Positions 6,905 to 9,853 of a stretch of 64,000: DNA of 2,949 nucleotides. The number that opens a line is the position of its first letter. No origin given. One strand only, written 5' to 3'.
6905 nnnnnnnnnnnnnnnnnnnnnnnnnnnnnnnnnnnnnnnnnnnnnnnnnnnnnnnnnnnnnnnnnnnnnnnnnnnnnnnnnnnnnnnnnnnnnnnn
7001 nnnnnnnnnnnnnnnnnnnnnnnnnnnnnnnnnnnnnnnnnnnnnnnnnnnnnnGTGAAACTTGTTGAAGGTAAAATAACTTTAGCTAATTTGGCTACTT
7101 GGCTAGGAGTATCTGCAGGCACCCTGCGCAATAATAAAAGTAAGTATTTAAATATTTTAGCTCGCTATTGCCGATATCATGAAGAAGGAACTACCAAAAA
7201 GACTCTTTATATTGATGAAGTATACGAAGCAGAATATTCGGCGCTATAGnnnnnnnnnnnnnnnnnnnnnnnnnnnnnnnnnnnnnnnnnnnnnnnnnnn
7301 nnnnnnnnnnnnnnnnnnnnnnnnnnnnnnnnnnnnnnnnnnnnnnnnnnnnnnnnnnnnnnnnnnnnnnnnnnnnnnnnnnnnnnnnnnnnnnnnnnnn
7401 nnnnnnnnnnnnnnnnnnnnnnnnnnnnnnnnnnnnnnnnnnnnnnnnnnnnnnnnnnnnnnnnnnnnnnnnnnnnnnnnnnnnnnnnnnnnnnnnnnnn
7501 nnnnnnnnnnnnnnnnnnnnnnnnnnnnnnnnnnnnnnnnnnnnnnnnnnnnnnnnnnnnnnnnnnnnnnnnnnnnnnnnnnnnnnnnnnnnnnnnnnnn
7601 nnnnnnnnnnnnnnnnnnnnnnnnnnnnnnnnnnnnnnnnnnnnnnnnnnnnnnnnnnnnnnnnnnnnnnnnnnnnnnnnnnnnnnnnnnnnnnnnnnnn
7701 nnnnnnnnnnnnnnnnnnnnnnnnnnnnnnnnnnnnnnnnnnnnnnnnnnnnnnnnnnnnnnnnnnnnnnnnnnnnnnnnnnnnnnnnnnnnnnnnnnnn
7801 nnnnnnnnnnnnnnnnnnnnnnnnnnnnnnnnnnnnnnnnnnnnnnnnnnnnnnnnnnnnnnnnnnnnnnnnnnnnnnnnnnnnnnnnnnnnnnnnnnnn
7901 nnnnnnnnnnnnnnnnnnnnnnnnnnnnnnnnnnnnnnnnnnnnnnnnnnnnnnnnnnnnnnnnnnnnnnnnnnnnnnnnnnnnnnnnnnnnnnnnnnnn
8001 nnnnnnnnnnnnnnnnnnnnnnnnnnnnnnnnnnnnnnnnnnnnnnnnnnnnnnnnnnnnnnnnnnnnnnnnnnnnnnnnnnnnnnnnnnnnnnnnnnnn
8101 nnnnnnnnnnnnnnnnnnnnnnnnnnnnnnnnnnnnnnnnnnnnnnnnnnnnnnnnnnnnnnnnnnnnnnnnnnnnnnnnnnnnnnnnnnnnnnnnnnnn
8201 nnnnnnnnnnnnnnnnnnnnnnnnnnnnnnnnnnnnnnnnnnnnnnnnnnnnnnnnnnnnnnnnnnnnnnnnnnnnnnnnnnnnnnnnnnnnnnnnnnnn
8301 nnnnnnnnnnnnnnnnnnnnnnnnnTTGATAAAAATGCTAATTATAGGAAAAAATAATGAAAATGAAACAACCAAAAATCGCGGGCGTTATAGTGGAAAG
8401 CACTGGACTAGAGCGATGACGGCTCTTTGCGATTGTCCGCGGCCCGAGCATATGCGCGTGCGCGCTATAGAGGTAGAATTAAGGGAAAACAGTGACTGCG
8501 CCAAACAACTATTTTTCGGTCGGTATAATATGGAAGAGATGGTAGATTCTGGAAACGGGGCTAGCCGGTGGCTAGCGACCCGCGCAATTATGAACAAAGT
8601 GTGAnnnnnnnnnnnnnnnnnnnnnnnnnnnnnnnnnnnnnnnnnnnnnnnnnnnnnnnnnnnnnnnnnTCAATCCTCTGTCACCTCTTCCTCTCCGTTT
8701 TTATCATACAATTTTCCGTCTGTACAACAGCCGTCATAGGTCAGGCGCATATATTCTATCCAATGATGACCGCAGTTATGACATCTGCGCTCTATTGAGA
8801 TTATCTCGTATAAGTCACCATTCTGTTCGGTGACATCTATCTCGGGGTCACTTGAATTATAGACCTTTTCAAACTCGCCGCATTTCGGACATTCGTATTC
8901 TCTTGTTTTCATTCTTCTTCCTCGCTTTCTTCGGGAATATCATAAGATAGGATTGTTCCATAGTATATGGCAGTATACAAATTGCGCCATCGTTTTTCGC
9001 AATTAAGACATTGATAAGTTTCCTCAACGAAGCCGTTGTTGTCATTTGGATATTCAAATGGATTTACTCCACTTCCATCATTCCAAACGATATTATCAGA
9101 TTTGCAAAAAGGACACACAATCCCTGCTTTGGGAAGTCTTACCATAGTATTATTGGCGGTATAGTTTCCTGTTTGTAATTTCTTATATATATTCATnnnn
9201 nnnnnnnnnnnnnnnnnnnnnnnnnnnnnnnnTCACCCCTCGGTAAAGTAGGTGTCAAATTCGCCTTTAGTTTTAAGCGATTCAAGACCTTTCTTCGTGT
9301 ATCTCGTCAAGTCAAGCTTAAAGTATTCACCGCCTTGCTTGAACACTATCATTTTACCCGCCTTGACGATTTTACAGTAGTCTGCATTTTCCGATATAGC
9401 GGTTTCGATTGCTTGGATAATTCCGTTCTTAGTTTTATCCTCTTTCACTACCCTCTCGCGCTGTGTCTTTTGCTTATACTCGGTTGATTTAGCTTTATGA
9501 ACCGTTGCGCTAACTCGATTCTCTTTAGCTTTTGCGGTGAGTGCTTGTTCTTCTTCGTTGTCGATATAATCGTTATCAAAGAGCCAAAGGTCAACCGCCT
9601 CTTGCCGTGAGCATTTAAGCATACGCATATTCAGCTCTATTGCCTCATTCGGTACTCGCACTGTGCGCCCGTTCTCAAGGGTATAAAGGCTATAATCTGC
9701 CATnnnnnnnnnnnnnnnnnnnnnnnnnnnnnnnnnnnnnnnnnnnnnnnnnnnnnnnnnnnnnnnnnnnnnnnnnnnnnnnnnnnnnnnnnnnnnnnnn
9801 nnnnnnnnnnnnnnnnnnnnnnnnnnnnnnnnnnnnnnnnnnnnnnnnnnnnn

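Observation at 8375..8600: GC-rich structured island closed by a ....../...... helix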

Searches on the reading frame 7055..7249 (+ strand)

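Call 8: search_protein_families(library=phrogs, proteins=[window:7055-7249:+], max_evalue=1)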
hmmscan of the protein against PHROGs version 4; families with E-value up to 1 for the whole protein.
window:7055-7249:+ (64 aa): 1 family
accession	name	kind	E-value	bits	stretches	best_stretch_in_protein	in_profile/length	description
phrog_309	-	head and packaging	0.14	13.1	1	8-38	157-187/319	terminase small subunit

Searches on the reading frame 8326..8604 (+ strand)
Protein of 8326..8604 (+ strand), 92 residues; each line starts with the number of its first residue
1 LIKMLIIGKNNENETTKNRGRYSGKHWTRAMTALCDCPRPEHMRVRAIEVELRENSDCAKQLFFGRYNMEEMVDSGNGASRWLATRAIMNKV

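Call 7: search_protein_families(library=pfam, proteins=[window:8326-8604:+], max_evalue=1)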
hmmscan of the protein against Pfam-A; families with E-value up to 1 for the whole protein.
window:8326-8604:+ (92 aa): 0 families

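Call 8: search_protein_families(library=phrogs, proteins=[window:8326-8604:+], max_evalue=1)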
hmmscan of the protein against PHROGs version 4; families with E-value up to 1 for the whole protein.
window:8326-8604:+ (92 aa): 1 family
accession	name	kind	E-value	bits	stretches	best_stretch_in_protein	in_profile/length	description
phrog_1311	-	unknown function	0.072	14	1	33-46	9-25/51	-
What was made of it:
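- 8326..8604 (+): The 92-aa ORF (89 aa from the ATG at 8335). It is not a gene. There is no Pfam or PHROG hit (calls 7, 8).
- Checked: The 92-aa ORF (8326-8604) has no Pfam or PHROG match (calls 7, 8).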

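Call 18: find_homologous_proteins(query=window:8326-8604:+, max_evalue=10)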
Query window:8326-8604:+ (92 aa): 4 proteins with E <= 10 among 4 candidates.
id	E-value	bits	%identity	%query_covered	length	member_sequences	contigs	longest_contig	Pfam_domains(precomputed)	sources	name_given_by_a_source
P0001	7.5e-55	200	100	97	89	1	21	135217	-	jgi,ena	-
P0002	3.5e-43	163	83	98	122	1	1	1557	-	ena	-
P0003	4.7e-28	115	70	97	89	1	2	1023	-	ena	-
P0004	7.0e-7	47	58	54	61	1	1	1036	-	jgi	jgi:hypothetical protein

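Call 21: find_encoding_contigs(protein=P0002, flank=5000)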
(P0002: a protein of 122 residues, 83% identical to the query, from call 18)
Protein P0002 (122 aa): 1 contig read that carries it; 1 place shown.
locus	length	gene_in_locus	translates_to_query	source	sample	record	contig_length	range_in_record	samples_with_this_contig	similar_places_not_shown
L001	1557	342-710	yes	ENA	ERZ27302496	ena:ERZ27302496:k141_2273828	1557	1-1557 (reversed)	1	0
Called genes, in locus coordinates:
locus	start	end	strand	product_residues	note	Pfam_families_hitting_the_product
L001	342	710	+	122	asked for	-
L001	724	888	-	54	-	-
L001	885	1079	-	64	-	-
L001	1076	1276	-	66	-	-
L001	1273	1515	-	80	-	-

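Call 22: find_encoding_contigs(protein=P0003, flank=5000)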
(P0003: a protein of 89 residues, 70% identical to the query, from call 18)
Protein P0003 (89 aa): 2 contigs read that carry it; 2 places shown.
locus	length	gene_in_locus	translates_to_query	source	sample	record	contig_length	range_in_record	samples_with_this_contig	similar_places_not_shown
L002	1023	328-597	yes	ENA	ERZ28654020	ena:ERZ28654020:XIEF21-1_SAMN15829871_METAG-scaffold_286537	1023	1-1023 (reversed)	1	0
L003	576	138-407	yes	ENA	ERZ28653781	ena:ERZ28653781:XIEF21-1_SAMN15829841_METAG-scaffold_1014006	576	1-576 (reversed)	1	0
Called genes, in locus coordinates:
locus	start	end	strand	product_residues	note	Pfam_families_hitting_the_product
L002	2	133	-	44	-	?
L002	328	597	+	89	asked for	-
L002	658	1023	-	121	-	?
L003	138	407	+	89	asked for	-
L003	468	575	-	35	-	?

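Call 23: find_encoding_contigs(protein=P0004, flank=5000)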
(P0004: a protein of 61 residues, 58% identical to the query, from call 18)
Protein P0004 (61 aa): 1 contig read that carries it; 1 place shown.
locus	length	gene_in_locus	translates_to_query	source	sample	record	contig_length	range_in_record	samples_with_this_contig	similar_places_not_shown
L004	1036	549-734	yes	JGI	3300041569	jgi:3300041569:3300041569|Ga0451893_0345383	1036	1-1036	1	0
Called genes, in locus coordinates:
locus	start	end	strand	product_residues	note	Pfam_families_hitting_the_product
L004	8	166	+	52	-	-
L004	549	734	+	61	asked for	-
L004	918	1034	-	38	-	?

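Call 29: find_encoding_contigs(protein=P0001, flank=10000, max_places=10)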
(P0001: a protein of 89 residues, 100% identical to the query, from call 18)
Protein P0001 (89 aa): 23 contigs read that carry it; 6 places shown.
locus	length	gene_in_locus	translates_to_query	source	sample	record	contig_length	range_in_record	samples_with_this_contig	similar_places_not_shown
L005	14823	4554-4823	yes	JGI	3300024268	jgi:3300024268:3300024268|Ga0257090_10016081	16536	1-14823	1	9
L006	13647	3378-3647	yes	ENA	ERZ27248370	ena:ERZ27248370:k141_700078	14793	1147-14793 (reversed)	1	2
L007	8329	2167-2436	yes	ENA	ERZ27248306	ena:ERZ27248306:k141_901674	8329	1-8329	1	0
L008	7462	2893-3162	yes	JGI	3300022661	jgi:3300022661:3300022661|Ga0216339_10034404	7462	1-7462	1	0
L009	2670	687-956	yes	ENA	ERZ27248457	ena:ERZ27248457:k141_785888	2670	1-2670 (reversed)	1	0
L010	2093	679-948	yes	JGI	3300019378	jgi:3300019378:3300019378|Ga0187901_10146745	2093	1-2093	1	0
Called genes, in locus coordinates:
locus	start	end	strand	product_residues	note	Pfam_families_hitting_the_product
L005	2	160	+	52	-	?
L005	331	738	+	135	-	-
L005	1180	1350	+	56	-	-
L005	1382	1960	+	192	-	-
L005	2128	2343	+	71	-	-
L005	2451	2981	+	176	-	-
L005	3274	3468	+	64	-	-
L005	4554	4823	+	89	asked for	-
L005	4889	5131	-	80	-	-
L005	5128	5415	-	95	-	-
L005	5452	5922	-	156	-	-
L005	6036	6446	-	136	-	-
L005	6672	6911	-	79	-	-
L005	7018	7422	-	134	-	-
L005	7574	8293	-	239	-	-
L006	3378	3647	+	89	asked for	-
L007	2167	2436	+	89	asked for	-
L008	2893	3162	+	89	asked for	-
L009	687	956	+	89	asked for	-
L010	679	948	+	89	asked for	-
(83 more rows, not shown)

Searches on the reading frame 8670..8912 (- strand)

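Call 7: search_protein_families(library=pfam, proteins=[window:8670-8912:-], max_evalue=1)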
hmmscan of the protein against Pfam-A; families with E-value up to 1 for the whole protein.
window:8670-8912:- (80 aa): 19 families
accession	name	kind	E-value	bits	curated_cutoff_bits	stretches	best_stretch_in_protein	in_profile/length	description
PF09723.15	Zn_ribbon_8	-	0.00033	21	34.4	1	5-24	5-25/41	Zinc ribbon domain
PF13248.11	Zn_ribbon_3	-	0.00095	19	27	1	5-14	2-11/26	zinc-ribbon domain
PF25208.1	DUF7838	-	0.0044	17.4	28.5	1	4-26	5-27/55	Domain of unknown function (DUF7838)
PF01096.23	Zn_ribbon_TFIIS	-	0.0046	17.2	21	1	43-51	30-38/39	Transcription factor S-II (TFIIS)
PF07754.17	HVO_2753_ZBP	-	0.0077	16.5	33.2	1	5-13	16-24/46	Small zinc finger protein HVO_2753-like, Zn-binding pocket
PF23470.1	Zn_ribbon_PF0610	-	0.016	15.4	26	1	38-56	15-33/39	PF0610 rubredoxin-like zinc beta-ribbon domain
PF03367.19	Zn_ribbon_ZPR1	-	0.032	14.1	23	1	36-58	1-23/56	ZPR1 zinc-finger domain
PF13240.11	Zn_Ribbon_1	-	0.055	13.7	25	0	44-49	2-7/23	zinc-ribbon domain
PF23545.1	Zn_ribbon_HMPTM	-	0.062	13.3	27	0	7-19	32-44/45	HMPTM N-terminal zinc ribbon domain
PF14319.11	Zn_Tnp_IS91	-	0.075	13.5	26.3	0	4-20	37-53/90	Transposase zinc-binding domain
PF24029.1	DUF7340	-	0.11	12.7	27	1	8-51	9-48/62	Domain of unknown function (DUF7340)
PF13717.11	Zn_ribbon_4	-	0.2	12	30.3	0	43-51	27-35/36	zinc-ribbon domain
PF01155.25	HypA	-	0.22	12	28.9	0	36-64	65-93/112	Hydrogenase/urease nickel incorporation, metallochaperone, hypA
PF09297.16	Zn_ribbon_NUD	-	0.22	11.7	24.8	0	41-50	21-30/32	NADH pyrophosphatase zinc ribbon domain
PF07282.18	Cas12f1-like_TNB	-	0.24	12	26.3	0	4-12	39-47/60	Cas12f1-like, TNB domain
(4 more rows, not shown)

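Call 8: search_protein_families(library=phrogs, proteins=[window:8670-8912:-], max_evalue=1)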
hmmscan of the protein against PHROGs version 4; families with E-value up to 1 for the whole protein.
window:8670-8912:- (80 aa): 18 families
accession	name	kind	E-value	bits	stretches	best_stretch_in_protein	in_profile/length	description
phrog_10675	-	unknown function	0.0019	19.4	1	4-53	4-43/98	-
phrog_6422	-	moron, auxiliary metabolic gene and host takeover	0.004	18.5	1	5-30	30-55/120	Lar-like restriction alleviation protein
phrog_24146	-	unknown function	0.0049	18.1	1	27-70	36-79/83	-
phrog_19679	-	unknown function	0.0071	17.7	1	1-52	67-113/124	-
phrog_21191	-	unknown function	0.01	17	1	41-71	27-58/71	-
phrog_16675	-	unknown function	0.035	15.1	1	6-56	29-70/140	-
phrog_27094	-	unknown function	0.04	14.8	1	2-23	36-58/63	-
phrog_5806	-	unknown function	0.047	14.5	0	43-51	5-13/43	-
phrog_9369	-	unknown function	0.052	14.3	1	1-49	7-48/69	-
phrog_9414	-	unknown function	0.057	14.4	0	35-49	20-34/71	-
phrog_1305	-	DNA, RNA and nucleotide metabolism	0.06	13.7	1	2-60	13-68/226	DNA binding protein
phrog_19797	-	unknown function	0.074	13.9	1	31-43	30-42/44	-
phrog_32002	-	unknown function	0.14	13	0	5-17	18-30/33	-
phrog_9188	-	unknown function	0.19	13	0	3-18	36-51/70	-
phrog_6107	-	unknown function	0.19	12.7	1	43-65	5-27/58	-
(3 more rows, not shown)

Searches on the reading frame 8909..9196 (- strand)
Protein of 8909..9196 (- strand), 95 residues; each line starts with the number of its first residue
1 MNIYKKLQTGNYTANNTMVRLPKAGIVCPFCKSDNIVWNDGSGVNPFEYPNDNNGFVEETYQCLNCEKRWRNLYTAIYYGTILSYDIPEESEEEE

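Call 7: search_protein_families(library=pfam, proteins=[window:8909-9196:-], max_evalue=1)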
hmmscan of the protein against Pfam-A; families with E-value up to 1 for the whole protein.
window:8909-9196:- (95 aa): 11 families
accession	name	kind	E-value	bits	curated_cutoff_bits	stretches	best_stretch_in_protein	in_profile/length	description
PF25054.1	PHD_pln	-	0.0024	18.1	29.8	1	54-85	6-37/43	PHD-type zinc finger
PF01096.23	Zn_ribbon_TFIIS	-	0.0053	17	21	1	61-71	29-39/39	Transcription factor S-II (TFIIS)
PF08271.17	Zn_Ribbon_TF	-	0.0078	16.2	29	1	27-43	2-18/43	TFIIB zinc-binding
PF14354.12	Lar_restr_allev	-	0.017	15.8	28.6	1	28-68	6-33/58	Restriction alleviation protein Lar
PF10367.15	zf-Vps39_C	-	0.037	14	24.7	0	18-34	24-40/41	Vacuolar sorting protein 39 C-terminal zinc finger domain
PF23451.1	Zn_ribbon_PaaD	-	0.085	13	27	1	19-36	8-25/53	PaaD zinc beta ribbon domain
PF24029.1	DUF7340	-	0.16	12.2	27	0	61-71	39-49/62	Domain of unknown function (DUF7340)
PF03811.18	Zn_ribbon_InsA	-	0.18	12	26.1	1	26-41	6-20/35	InsA N-terminal domain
PF14369.11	Zn_ribbon_19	-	0.26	11.9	30.8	0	18-34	11-30/35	zinc-ribbon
PF22811.2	Zn_ribbon_NrdR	-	0.35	11.3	27.2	0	28-35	3-10/42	Transcriptional repressor NrdR-like, N-terminal domain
PF12760.12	Zn_ribbon_IS1595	-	0.63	10.5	25.4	0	24-67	17-44/46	Transposase zinc-ribbon domain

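Call 8: search_protein_families(library=phrogs, proteins=[window:8909-9196:-], max_evalue=1)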
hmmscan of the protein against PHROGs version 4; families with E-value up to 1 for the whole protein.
window:8909-9196:- (95 aa): 9 families
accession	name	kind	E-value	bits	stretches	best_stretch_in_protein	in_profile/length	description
phrog_5602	-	unknown function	0.003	18.2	1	23-68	16-50/60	-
phrog_1305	-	DNA, RNA and nucleotide metabolism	0.017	15.5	1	27-71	18-60/226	DNA binding protein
phrog_29322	-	unknown function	0.037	15.1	1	21-74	7-51/75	-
phrog_30869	-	unknown function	0.062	14.3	1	20-61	19-58/64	-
phrog_19679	-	unknown function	0.095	14.1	1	28-75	74-117/124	-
phrog_1191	-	integration and excision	0.15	13.2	0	25-75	5-44/90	transposase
phrog_6081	-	unknown function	0.17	12.4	1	18-76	109-159/169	-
phrog_10675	-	unknown function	0.18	13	1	25-75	5-46/98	-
phrog_599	-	moron, auxiliary metabolic gene and host takeover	0.26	12.4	1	27-69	76-108/262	Lar-like restriction alleviation protein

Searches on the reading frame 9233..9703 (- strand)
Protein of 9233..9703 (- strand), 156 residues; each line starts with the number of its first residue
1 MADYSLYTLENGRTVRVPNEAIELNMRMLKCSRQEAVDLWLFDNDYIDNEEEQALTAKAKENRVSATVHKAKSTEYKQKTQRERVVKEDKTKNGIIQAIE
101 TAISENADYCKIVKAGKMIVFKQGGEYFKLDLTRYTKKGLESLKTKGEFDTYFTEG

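Call 7: search_protein_families(library=pfam, proteins=[window:9233-9703:-], max_evalue=1)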
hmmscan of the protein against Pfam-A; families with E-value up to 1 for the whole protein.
window:9233-9703:- (156 aa): 0 families

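Call 8: search_protein_families(library=phrogs, proteins=[window:9233-9703:-], max_evalue=1)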
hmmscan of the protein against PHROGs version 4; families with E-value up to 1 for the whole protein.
window:9233-9703:- (156 aa): 3 families
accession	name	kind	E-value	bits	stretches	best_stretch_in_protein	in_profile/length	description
phrog_33024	-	unknown function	0.086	13.8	1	68-98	13-43/60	-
phrog_36668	-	unknown function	0.11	12.5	1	89-145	292-348/361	-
phrog_6012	-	DNA, RNA and nucleotide metabolism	0.2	11.9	1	23-102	15-94/447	DNA helicase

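Call 19: find_related_loci(query=window:9233-9703:-, collection=viral_contigs, flank=6000)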
Query window:9233-9703:- (156 aa) in viral_contigs; peptide patterns used: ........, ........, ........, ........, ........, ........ (x = any residue, [..] = any of these).
4 stretches matched a pattern, but none encodes a relative of the query by tblastn (E <= 1e-3).
